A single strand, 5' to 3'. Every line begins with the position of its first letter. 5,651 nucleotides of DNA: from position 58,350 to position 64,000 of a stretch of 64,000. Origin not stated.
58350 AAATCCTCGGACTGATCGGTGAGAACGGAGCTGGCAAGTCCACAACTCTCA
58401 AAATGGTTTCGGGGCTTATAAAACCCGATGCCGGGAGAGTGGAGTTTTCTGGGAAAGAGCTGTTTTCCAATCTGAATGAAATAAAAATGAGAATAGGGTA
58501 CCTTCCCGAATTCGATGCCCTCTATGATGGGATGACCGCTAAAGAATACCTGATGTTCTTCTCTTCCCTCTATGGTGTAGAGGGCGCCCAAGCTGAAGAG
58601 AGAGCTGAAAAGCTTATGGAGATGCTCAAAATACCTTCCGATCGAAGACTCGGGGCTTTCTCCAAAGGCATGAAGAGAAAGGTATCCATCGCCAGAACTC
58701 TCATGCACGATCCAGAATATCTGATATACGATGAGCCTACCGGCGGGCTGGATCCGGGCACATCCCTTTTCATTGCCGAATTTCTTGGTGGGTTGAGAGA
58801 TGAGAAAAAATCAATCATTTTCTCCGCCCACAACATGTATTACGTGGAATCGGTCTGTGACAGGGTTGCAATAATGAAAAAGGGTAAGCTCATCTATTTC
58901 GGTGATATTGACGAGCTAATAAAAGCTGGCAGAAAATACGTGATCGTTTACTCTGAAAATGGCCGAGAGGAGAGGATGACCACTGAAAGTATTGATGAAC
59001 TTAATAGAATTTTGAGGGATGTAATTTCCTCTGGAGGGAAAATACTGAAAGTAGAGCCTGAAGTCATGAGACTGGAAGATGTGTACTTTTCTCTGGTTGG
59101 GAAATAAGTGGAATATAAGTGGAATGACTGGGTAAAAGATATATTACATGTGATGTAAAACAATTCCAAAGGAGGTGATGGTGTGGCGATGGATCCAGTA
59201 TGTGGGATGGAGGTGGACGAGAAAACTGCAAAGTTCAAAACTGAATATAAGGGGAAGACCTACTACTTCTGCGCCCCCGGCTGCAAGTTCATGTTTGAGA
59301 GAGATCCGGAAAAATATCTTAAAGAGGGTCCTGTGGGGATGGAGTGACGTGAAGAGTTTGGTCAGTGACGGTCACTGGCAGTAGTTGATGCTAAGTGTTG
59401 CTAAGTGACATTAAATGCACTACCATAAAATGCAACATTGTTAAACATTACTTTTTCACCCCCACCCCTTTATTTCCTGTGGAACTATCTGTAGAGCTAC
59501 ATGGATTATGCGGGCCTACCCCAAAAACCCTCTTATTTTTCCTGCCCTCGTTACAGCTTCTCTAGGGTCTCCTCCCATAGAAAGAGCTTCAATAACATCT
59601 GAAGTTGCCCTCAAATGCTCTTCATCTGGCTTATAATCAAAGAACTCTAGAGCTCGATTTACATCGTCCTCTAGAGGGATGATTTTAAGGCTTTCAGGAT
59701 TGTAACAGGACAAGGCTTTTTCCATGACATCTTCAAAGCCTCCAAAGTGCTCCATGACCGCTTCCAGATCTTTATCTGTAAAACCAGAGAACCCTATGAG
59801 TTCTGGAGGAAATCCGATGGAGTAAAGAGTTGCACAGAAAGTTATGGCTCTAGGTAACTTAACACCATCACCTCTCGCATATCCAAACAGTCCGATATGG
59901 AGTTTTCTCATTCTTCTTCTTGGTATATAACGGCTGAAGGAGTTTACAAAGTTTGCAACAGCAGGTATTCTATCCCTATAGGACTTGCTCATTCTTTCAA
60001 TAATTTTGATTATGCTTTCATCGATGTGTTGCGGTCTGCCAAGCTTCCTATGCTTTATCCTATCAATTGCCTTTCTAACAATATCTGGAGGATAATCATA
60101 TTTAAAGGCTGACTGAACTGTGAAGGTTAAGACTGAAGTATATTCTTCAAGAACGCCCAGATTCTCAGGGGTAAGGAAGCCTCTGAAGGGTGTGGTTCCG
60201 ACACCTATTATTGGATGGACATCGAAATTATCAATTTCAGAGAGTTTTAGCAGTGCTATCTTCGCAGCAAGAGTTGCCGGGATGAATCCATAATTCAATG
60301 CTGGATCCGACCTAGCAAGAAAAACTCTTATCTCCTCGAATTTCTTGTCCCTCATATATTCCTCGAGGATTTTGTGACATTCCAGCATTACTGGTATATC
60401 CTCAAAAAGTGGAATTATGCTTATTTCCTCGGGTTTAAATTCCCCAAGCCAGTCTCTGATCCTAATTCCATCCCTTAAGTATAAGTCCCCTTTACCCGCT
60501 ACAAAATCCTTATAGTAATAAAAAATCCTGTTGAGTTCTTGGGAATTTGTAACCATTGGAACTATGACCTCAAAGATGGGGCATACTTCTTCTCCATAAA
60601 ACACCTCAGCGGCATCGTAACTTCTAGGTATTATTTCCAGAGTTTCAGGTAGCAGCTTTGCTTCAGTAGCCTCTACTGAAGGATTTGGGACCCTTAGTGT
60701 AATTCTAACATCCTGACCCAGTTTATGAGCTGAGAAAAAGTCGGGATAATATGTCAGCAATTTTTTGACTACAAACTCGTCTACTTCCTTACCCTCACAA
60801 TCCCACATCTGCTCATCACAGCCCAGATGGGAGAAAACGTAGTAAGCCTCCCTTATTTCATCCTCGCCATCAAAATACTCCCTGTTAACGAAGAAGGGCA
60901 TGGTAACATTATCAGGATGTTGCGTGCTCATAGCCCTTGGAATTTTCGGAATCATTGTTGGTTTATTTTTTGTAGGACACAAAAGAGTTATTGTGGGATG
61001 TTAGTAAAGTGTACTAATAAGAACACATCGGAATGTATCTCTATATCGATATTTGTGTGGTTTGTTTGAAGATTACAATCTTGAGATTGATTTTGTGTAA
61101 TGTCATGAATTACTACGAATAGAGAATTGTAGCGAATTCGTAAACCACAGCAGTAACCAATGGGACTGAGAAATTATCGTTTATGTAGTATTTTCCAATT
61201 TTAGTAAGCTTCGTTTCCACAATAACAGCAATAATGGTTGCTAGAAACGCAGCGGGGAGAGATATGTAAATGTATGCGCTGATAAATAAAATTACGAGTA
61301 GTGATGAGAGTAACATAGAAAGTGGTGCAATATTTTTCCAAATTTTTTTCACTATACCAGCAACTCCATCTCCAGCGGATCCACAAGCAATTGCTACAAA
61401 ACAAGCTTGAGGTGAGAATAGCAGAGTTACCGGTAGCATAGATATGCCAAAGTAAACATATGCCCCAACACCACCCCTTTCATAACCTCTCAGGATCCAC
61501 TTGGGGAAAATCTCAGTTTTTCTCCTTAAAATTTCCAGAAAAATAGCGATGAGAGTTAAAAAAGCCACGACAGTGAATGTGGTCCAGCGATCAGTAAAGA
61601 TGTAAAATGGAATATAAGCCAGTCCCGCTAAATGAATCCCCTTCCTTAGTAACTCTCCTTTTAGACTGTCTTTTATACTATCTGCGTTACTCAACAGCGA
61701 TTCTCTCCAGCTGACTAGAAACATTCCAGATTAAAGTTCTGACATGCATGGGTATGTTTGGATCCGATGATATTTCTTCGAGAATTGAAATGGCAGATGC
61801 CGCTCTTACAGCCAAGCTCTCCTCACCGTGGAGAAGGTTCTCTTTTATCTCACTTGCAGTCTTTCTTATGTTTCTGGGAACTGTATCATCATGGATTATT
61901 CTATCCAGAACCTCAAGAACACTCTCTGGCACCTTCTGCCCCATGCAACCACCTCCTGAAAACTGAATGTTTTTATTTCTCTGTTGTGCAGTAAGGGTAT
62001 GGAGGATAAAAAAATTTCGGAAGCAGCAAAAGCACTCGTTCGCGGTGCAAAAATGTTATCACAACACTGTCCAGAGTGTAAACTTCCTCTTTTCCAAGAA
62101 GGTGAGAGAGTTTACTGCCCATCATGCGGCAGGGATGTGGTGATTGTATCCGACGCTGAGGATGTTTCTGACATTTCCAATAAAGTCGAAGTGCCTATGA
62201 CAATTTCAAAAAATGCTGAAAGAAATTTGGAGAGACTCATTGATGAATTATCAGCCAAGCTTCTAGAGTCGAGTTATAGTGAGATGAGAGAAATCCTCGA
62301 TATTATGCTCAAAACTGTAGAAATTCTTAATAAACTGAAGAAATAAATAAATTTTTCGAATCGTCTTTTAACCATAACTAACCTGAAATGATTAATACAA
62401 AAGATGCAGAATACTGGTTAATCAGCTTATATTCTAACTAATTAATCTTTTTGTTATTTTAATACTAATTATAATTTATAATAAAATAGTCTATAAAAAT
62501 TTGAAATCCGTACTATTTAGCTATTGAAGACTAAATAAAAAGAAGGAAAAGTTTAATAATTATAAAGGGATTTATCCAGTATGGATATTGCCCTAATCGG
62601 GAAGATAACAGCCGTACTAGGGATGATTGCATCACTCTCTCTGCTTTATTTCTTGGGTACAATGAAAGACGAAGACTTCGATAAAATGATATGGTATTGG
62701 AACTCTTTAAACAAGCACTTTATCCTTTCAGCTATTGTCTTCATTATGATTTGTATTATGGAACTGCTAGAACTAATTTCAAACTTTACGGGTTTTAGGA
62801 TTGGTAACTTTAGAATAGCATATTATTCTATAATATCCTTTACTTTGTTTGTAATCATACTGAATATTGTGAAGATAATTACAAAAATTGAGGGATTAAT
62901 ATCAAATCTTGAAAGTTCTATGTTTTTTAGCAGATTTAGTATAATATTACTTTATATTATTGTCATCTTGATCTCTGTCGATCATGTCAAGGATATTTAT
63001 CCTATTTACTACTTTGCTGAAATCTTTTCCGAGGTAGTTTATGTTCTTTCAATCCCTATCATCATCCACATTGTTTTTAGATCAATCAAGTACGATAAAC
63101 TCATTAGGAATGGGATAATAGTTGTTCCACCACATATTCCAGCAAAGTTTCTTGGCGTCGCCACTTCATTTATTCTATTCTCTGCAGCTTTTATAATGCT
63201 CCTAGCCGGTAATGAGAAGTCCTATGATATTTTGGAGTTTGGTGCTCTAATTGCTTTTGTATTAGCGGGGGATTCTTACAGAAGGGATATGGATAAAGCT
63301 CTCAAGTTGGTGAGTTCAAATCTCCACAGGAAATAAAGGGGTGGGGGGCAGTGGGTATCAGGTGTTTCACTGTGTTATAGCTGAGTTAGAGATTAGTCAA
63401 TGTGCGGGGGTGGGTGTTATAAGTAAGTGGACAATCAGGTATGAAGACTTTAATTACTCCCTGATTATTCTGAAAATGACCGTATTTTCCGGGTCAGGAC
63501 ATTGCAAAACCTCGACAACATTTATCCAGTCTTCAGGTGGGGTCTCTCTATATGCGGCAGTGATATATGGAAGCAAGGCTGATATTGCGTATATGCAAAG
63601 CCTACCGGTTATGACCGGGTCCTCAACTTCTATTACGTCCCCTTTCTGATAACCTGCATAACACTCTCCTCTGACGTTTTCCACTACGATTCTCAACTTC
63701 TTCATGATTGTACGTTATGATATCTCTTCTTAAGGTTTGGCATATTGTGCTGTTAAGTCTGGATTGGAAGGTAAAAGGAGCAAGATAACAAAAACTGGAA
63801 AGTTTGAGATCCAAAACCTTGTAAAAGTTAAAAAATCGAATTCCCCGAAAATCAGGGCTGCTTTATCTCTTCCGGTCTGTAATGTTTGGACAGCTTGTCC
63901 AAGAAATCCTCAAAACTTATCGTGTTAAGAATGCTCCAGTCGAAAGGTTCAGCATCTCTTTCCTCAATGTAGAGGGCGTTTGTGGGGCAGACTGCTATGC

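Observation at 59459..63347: Two perfect 25-nt inverted copies of an ORB-type origin recognition box bracketing a 3.8-kb segment with an extreme-AT tract: candidate replication origin or Orc1/Cdc6 binding locus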

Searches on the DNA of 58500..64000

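Call 64: search_rna_families(source=window, start=58500, end=64000, threshold=evalue, max_evalue=1)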
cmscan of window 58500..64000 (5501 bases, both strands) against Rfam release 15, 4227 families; matches with E-value up to 1: 0.
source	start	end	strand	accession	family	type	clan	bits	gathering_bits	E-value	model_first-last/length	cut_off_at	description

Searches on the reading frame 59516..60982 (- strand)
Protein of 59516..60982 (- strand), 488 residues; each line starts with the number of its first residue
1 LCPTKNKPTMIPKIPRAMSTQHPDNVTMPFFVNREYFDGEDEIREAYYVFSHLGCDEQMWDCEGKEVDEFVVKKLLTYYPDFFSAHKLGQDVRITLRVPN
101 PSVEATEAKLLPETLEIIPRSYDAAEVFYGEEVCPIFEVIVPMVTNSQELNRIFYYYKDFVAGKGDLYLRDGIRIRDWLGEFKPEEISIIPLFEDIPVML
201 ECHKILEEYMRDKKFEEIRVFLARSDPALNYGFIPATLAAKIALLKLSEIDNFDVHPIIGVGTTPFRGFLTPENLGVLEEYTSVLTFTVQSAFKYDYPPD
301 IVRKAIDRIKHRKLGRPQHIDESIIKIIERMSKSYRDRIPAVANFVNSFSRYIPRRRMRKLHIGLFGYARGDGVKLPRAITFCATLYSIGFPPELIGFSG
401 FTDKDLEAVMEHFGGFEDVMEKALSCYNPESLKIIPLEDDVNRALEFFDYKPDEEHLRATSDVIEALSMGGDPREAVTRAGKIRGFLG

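Call 54: search_protein_families(library=pfam, proteins=[window:59516-60982:-], max_evalue=0.001)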
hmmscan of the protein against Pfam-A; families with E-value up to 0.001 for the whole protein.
window:59516-60982:- (488 aa): 1 family
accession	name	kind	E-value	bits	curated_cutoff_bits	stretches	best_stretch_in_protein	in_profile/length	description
PF14010.12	PEPcase_2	-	1.5e-181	604.7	25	1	14-488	1-493/493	Phosphoenolpyruvate carboxylase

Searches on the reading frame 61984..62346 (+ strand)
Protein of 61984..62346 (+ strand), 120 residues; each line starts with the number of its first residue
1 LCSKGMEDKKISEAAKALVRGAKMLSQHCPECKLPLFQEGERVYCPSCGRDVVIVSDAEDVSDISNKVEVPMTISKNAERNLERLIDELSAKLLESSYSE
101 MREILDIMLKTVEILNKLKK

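Call 54: search_protein_families(library=pfam, proteins=[window:61984-62346:+], max_evalue=0.001)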
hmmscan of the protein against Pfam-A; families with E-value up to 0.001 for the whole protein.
window:61984-62346:+ (120 aa): 1 family
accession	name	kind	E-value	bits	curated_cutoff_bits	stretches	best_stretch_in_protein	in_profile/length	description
PF06677.18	Auto_anti-p27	-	1.1e-13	51.5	24.1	1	13-49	2-40/40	Sjogren's syndrome/scleroderma autoantigen 1 (Autoantigen p27)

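Call 71: search_protein_families(library=ncbifam, proteins=[window:61984-62346:+], max_evalue=0.01)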
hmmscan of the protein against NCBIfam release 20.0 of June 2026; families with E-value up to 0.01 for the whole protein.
window:61984-62346:+ (120 aa): 7 families
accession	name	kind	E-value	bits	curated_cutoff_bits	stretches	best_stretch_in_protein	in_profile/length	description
NF001647.0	PRK00420.1-4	equivalog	8.4e-17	61.5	108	1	8-115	5-112/130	hypothetical protein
NF001646.0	PRK00420.1-3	equivalog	7.7e-16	58.4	117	1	8-120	2-114/117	hypothetical protein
NF001645.0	PRK00420.1-2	equivalog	8.1e-11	41.9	162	1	8-120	5-101/106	hypothetical protein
NF001644.0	PRK00420.1-1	equivalog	2.2e-09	37.4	176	1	8-71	5-68/119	hypothetical protein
NF009143.0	PRK12495.1-4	equivalog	5.3e-07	30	372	1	15-71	31-85/244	hypothetical protein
NF009142.0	PRK12495.1-3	equivalog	5.5e-07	30.1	377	1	15-58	31-74/261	hypothetical protein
NF034126.3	PRK09521.1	equivalog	0.0034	17.2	90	1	27-50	145-168/180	exosome complex RNA-binding protein Csl4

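Call 73: search_solved_structures(query=window:61984-62346:+, max_evalue=0.1)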
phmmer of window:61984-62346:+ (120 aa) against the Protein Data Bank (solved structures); distinct sequences matched with E-value up to 0.1: 3.
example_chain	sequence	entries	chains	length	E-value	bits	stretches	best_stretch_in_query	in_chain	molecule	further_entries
2ba1_A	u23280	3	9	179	0.064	16.5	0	25-50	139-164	Archaeal exosome RNA binding protein CSL4 | Putative uncharacterized protein AF_0206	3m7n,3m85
6hcz_A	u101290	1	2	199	0.065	16.5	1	15-50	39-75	Sjoegren syndrome/scleroderma autoantigen 1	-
2jne_A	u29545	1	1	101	0.088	16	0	19-53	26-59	Hypothetical protein yfgJ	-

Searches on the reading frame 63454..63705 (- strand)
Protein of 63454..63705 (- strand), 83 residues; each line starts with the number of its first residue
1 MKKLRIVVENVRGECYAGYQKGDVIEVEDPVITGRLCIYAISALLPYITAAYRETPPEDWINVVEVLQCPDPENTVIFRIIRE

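Call 7: find_encoding_contigs(protein=window:63454-63705:-, flank=10000, max_places=6)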
Protein window:63454-63705:- (83 aa): 8 contigs read that carry it; 5 places shown.
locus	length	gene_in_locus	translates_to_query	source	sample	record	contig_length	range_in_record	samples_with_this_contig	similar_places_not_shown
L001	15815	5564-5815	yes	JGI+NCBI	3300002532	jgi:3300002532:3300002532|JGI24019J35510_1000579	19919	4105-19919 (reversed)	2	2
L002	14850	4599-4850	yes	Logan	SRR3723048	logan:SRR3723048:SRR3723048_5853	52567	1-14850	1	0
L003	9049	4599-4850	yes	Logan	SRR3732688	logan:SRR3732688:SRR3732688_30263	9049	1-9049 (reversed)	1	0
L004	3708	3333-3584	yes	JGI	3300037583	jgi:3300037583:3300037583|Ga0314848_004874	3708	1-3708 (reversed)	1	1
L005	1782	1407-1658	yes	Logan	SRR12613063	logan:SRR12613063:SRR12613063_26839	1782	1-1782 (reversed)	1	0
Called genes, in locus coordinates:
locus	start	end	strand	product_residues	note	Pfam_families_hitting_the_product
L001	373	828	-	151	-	PF01850:PIN (faint), PF18477:PIN_9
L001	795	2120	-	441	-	PF00009:GTP_EFTU, PF03144:GTP_EFTU_D2, PF09173:eIF2_C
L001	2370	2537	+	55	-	-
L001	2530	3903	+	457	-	PF00474:SSF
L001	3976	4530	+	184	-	PF00117:GATase, PF07722:Peptidase_C26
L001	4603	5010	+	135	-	PF27217:AF_0155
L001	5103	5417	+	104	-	PF25160:LdpA_Fe-S-bd (weak), PF00037:Fer4, PF12797:Fer4_2, PF12837:Fer4_6, PF13237:Fer4_10, PF14697:Fer4_21, PF12838:Fer4_7, PF13187:Fer4_9, +5 more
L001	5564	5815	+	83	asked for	-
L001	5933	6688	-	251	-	-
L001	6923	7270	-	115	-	PF06677:Auto_anti-p27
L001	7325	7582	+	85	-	PF03685:UPF0147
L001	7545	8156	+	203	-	-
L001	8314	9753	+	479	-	PF14010:PEPcase_2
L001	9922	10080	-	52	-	PF04945:YHS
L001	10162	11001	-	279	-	PF00005:ABC_tran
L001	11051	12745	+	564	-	-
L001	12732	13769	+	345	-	PF12679:ABC2_membrane_2, PF12698:ABC2_membrane_3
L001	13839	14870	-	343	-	PF01861:BpsA_C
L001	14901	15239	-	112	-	PF02675:AdoMet_dc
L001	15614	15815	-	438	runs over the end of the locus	PF01656:CbiA, PF13500:AAA_26, PF07685:GATase_3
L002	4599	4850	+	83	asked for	-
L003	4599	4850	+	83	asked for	-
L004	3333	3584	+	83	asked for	-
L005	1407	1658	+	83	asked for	-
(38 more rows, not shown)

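Call 54: search_protein_families(library=pfam, proteins=[window:63454-63705:-], max_evalue=0.001)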
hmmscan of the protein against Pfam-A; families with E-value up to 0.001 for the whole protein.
window:63454-63705:- (83 aa): 0 families

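Call 70: find_homologous_proteins(query=L001:4603-5010:+)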
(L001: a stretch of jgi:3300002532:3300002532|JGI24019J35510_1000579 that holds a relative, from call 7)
Query L001:4603-5010:+ (135 aa): 186 proteins with E <= 0.001 among 192 candidates; the best 120 are listed.
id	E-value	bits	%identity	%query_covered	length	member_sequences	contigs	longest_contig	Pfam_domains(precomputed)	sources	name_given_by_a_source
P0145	2.9e-81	288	96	100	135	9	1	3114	PF27217.1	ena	-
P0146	2.1e-74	266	87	100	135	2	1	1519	PF27217.1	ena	-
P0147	1.4e-62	227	74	100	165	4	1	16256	PF27217.1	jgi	-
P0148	2.7e-60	220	72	99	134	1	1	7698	PF27217.1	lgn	-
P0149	2.8e-60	220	71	100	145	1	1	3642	PF27217.1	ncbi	-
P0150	2.1e-59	217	70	99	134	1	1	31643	PF27217.1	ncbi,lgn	ncbi:MAG: hypothetical protein ABWW66_02245 [Archaeoglobaceae archaeon]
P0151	2.9e-59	217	70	100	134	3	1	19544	PF27217.1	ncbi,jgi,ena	-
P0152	4.7e-59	216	66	100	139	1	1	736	PF27217.1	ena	-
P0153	1.1e-58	215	70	100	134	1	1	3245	PF27217.1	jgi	-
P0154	1.4e-58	215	68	99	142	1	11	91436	PF27217.1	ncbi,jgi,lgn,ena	jgi:hypothetical protein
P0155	1.8e-58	214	70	100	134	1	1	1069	PF27217.1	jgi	-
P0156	4.1e-58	213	66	100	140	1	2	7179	PF27217.1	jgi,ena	-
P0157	8.3e-57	209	65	100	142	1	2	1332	PF27217.1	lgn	-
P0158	1.0e-56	208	69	99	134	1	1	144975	PF27217.1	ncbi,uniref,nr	ncbi:hypothetical protein [Archaeoglobus neptunius]|uniref:hypothetical protein n=1 Tax=Archaeoglobu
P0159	1.1e-56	208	67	99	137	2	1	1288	PF27217.1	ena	-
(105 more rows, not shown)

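Call 71: search_protein_families(library=ncbifam, proteins=[window:63454-63705:-], max_evalue=0.01)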
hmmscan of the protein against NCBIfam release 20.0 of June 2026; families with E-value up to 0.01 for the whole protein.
window:63454-63705:- (83 aa): 1 family
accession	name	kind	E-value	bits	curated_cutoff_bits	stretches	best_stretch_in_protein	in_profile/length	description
TIGR04076.1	TIGR04076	subfamily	2.1e-20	73.1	33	1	1-82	1-88/91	TIGR04076 family protein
